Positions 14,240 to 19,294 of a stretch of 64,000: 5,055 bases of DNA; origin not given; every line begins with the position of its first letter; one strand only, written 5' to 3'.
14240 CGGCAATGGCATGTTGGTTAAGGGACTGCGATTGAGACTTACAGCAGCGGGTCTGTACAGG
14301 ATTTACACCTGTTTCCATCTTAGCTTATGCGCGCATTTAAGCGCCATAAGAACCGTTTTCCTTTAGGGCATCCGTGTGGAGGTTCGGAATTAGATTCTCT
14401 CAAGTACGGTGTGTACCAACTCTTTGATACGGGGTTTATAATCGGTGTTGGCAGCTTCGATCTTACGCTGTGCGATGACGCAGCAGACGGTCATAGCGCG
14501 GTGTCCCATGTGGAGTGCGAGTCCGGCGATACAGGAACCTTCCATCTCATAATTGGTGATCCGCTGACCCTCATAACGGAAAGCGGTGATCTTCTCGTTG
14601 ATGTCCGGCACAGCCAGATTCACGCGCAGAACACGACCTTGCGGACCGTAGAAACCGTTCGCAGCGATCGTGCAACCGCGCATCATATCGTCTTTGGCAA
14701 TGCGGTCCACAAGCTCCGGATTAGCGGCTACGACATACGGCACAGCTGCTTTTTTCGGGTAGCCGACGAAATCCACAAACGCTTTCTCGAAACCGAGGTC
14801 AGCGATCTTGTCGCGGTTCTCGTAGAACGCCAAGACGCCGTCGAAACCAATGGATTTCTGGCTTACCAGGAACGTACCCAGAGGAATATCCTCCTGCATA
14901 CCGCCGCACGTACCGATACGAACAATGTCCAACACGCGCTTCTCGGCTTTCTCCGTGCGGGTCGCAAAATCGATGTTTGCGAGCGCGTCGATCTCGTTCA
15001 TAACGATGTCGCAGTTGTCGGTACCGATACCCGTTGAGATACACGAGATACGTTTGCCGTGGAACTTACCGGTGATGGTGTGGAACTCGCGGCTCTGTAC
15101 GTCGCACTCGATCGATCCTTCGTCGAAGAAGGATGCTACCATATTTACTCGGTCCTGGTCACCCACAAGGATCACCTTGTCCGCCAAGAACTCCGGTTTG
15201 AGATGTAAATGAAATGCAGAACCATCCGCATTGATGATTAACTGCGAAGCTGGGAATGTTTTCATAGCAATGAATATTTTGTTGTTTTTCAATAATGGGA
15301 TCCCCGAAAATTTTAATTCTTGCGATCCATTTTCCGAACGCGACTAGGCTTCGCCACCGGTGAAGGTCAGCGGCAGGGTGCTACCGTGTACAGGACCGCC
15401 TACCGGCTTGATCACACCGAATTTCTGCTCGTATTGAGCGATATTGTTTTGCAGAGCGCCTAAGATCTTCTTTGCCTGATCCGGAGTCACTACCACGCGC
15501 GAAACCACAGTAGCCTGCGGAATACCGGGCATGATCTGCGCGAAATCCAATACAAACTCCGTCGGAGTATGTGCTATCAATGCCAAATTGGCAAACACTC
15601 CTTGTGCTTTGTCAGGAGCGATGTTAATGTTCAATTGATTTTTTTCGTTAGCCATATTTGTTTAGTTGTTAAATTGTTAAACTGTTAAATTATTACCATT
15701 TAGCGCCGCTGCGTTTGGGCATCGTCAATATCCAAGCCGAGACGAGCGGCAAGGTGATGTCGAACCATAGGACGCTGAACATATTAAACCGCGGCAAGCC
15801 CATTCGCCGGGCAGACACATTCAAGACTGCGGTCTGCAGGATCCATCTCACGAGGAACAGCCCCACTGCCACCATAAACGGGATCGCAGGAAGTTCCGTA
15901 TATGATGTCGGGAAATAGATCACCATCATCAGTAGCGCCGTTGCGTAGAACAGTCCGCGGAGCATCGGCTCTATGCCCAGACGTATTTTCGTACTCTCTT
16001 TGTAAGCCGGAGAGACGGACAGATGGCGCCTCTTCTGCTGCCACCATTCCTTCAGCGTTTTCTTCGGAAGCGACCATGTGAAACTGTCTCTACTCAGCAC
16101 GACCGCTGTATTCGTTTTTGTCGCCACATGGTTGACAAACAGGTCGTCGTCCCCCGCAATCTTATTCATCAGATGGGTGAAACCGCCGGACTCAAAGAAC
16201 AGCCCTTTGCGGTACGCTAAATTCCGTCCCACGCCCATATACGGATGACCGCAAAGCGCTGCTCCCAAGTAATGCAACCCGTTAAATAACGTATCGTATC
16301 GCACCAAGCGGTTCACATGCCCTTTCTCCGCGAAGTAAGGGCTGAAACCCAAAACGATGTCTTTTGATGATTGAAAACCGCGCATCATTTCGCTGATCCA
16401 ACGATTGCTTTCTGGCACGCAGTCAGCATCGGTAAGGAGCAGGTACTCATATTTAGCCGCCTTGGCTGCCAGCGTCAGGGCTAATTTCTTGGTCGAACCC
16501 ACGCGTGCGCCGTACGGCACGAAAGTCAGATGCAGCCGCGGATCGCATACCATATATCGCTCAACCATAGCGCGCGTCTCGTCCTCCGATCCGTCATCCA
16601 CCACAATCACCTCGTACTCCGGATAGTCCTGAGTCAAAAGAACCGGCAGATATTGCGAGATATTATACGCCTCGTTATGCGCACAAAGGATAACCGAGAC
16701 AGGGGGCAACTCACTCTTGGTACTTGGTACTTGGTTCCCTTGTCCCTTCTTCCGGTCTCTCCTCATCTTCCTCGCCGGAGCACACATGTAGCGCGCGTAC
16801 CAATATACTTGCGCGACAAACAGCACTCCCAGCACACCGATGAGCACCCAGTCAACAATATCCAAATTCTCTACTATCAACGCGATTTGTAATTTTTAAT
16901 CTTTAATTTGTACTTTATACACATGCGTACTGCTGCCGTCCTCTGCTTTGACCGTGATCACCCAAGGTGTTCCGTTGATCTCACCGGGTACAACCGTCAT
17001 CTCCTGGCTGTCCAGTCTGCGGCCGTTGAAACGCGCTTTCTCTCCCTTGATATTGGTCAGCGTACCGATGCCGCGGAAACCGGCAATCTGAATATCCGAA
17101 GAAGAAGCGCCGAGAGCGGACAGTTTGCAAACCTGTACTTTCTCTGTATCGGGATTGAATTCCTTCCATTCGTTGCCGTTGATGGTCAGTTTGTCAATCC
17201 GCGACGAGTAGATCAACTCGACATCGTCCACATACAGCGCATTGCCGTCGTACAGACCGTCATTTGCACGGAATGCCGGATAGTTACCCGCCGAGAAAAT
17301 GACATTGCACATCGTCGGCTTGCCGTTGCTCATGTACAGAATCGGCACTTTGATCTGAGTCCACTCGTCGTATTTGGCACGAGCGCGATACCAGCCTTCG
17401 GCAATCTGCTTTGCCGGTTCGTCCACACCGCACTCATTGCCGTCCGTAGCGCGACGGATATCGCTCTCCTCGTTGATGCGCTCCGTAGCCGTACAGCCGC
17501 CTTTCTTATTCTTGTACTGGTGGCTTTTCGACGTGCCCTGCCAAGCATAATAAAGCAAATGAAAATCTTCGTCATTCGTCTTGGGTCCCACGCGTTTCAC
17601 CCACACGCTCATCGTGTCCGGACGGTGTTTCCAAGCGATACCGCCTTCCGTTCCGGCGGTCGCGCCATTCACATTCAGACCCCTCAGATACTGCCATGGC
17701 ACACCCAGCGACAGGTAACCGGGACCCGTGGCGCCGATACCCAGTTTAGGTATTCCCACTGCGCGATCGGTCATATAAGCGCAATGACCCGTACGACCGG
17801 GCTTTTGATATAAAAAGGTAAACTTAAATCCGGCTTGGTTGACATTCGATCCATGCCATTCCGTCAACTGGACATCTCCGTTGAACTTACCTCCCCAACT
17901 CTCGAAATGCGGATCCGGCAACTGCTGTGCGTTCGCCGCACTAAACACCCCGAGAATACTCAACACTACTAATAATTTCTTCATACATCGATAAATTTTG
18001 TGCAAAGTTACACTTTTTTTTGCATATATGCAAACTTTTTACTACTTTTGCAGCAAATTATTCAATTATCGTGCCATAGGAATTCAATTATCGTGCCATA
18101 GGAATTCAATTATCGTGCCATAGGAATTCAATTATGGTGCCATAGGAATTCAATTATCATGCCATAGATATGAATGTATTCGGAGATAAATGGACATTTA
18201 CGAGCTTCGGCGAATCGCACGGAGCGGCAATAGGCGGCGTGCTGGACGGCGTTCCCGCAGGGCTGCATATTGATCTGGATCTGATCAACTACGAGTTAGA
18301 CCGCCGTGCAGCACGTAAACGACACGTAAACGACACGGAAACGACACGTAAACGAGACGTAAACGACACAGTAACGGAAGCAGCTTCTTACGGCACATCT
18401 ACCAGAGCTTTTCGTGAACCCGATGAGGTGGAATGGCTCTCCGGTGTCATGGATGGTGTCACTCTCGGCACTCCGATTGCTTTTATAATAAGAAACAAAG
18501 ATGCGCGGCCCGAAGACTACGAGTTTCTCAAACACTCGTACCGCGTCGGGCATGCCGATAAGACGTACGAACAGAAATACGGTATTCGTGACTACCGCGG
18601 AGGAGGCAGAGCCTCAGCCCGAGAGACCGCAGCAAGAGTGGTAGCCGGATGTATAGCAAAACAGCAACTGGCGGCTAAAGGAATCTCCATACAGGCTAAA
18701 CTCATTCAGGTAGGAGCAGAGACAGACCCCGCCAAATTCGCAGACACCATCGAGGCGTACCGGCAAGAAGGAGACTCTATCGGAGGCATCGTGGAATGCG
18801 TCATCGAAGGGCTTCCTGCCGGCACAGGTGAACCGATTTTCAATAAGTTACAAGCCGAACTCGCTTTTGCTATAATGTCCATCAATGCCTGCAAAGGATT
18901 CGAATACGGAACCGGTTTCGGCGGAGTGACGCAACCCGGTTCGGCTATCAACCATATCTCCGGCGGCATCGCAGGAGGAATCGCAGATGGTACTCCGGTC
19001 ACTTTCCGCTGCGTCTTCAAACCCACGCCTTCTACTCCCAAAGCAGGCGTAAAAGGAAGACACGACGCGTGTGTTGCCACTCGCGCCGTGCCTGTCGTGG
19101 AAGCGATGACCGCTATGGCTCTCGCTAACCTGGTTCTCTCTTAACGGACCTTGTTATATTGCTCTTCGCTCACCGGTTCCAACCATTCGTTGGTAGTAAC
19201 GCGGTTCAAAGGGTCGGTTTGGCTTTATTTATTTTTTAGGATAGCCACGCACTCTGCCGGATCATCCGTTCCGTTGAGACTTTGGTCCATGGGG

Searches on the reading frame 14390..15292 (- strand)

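Call 6: search_protein_families(library=pfam, proteins=[window:14390-15292:-], max_evalue=0.01)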
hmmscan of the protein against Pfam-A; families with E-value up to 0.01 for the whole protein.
window:14390-15292:- (300 aa): 1 family
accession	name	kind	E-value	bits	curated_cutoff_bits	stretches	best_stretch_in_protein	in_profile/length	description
PF01048.26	PNP_UDP_1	-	3.9e-30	105.4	25.1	1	40-280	3-204/233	Phosphorylase superfamily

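Call 7: search_protein_families(library=ncbifam, proteins=[window:14390-15292:-], max_evalue=0.01)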
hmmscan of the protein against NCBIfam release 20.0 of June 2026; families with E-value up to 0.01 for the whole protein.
window:14390-15292:- (300 aa): 6 families
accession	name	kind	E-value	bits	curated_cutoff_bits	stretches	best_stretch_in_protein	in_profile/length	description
TIGR01718.1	Uridine-psphlse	equivalog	1.1e-24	87.1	280.3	1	26-283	1-222/245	uridine phosphorylase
NF008383.0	PRK11178.1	equivalog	2.2e-16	59.9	262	1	25-277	5-224/254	uridine phosphorylase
NF004489.0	PRK05819.1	subfamily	5.4e-16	58.6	230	1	27-148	4-111/236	DeoD-type purine-nucleoside phosphorylase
TIGR01719.1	euk_UDPppase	equivalog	2e-14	53.6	249.95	1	40-276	34-253/287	uridine phosphorylase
TIGR00107.1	deoD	equivalog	1.8e-12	47.3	232.25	1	29-148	2-107/232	purine-nucleoside phosphorylase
NF009914.0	PRK13374.1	subfamily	9.9e-12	44.9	338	1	28-147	5-110/235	DeoD-type purine-nucleoside phosphorylase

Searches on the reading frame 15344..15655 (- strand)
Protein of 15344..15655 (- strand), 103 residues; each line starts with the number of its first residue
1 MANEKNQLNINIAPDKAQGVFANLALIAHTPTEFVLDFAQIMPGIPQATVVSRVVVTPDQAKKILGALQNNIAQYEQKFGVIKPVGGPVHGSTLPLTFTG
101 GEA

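Call 109: search_protein_families(library=pfam, proteins=[window:15344-15655:-], max_evalue=0.01)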
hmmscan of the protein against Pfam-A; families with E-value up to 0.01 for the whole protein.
window:15344-15655:- (103 aa): 1 family
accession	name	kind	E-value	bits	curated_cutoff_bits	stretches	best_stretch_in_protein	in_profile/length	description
PF11950.13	DUF3467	-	5.9e-27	94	25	1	5-83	12-91/92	Protein of unknown function (DUF3467)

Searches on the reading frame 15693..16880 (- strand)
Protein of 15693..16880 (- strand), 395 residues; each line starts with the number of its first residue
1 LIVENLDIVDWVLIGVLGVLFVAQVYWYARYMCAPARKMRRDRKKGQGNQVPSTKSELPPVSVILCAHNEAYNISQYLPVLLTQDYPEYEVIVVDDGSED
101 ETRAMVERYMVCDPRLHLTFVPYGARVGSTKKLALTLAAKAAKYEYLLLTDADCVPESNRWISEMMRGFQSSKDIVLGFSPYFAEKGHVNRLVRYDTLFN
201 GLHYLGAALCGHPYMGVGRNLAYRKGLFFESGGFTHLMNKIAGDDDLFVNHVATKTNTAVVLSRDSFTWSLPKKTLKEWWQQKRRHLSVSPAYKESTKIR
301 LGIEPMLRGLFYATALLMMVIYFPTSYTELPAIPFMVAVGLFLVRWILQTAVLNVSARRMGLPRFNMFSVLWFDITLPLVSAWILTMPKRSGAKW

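Call 6: search_protein_families(library=pfam, proteins=[window:15693-16880:-], max_evalue=0.01)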
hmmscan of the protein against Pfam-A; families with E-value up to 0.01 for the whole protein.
window:15693-16880:- (395 aa): 6 families
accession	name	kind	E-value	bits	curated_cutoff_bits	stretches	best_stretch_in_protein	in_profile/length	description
PF00535.33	Glycos_transf_2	-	6.9e-21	75.3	23.3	1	62-194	1-129/168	Glycosyl transferase family 2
PF13641.12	Glyco_tranf_2_3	-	2.6e-12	47.7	27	1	59-285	1-226/230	Glycosyltransferase like family 2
PF13506.12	Glyco_transf_21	-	1.8e-09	37.7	21.7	1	124-285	10-171/174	Glycosyl transferase family 21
PF13632.12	Glyco_trans_2_3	-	5.5e-05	23.5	27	1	182-341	37-194/198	Glycosyl transferase family group 2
PF10111.15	Glyco_tranf_2_2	-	0.00028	20.9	27.3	1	62-250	1-198/276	Glycosyltransferase like family 2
PF13704.12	Glyco_tranf_2_4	-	0.0031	18.4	27.5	1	69-153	2-81/98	Glycosyl transferase family 2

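Call 7: search_protein_families(library=ncbifam, proteins=[window:15693-16880:-], max_evalue=0.01)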
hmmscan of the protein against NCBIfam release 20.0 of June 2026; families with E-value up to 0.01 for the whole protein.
window:15693-16880:- (395 aa): 21 families
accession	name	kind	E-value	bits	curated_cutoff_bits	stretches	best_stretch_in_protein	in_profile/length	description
TIGR03937.1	PgaC_IcaA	equivalog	5e-19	68.5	422.3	1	40-171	26-152/407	poly-beta-1,6-N-acetyl-D-glucosamine synthase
NF045692.1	OglycostaseCruG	equivalog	9.6e-15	54.4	600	1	47-355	29-344/386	2'-O-glycosyltransferase CruG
TIGR03472.1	HpnI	equivalog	1.9e-13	50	310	1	21-341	8-315/373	bacteriohopanetetrol glucosamine biosynthesis glycosyltransferase HpnI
TIGR03965.1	mycofact_glyco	equivalog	4.6e-13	48.8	280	1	45-202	60-211/467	mycofactocin biosynthesis glycosyltransferase MftF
TIGR03469.1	HpnB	hypoth_equivalog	6.4e-13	48.5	379.25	1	40-158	24-150/386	hopene-associated glycosyltransferase HpnB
TIGR04283.1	glyco_like_mftF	equivalog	2.1e-11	43.8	182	1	61-235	1-155/221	TIGR04283 family arsenosugar biosynthesis glycosyltransferase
NF041875.1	EPS_EpsD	equivalog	7.2e-11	42.1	370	1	61-280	1-217/325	exopolysaccharide biosynthesis glycosyltransferase EpsD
NF047683.1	TeichurnBiosyTuaG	equivalog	4.1e-10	39.7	400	1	59-158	6-101/252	teichuronic acid biosynthesis protein TuaG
NF007482.0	PRK10073.1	equivalog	4e-08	32.7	423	1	56-155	3-97/334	glycosyltransferase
TIGR04242.1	nodulat_NodC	equivalog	1.6e-06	27.3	550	1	52-156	41-144/395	chitooligosaccharide synthase NodC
NF050050.1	ProtGlycPglI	equivalog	2.5e-06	27.1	500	1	59-119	2-62/306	GalNAc(5)-diNAcBac-PP-undecaprenol beta-1,3-glucosyltransferase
NF038302.1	EPS_HpsE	equivalog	3.8e-06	26.1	300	1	61-168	3-110/307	hormogonium polysaccharide biosynthesis glycosyltransferase HpsE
NF053846.1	glyco_with_XrtP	equivalog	1e-05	24.4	520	1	17-128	5-110/440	XrtP-associated glycosyltransferase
NF053739.1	GlytfEpsEBac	equivalog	1.4e-05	24.2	450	1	59-155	1-94/265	glycosyltransferase EpsE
NF041394.1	GtaseAglG_Halo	equivalog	4e-05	23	440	1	61-237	3-177/304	glucosyl-dolichyl phosphate glucuronosyltransferase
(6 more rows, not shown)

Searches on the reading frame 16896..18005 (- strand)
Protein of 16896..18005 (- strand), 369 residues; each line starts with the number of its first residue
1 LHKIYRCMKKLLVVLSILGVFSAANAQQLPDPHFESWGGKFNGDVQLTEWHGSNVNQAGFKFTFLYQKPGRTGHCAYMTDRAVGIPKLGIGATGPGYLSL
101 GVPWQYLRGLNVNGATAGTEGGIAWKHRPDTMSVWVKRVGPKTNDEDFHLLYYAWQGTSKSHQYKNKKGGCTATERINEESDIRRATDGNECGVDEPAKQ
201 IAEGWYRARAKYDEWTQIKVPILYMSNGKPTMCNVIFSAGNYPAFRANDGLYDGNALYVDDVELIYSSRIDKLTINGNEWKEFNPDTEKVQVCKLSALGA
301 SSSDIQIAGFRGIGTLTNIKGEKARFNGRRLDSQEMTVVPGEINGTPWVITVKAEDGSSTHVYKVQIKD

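Call 6: search_protein_families(library=pfam, proteins=[window:16896-18005:-], max_evalue=0.01)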
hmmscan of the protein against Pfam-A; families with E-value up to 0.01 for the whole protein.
window:16896-18005:- (369 aa): 1 family
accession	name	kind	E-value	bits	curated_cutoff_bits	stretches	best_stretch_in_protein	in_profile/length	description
PF13201.12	PCMD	-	0.0007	19.8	28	1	44-265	24-234/234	Putative carbohydrate metabolism domain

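Call 7: search_protein_families(library=ncbifam, proteins=[window:16896-18005:-], max_evalue=0.01)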
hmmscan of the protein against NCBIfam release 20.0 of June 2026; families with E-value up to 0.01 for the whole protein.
window:16896-18005:- (369 aa): 0 families

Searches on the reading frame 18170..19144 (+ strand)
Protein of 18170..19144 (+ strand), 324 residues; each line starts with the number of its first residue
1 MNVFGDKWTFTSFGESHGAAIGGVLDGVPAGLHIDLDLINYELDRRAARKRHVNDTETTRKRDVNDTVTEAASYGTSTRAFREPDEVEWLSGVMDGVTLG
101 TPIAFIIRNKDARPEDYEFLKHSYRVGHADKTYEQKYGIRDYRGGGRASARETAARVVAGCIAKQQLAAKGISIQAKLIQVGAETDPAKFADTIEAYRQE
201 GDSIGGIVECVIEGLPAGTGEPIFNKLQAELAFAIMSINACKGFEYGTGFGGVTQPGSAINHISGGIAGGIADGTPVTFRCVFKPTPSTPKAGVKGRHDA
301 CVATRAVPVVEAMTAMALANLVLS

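Call 72: search_protein_families(library=pfam, proteins=[window:18170-19144:+], max_evalue=0.00001)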
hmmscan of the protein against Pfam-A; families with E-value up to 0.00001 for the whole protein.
window:18170-19144:+ (324 aa): 1 family
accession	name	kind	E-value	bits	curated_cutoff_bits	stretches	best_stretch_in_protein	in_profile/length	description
PF01264.26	Chorismate_synt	-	6e-96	321.4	27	2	77-323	45-327/327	Chorismate synthase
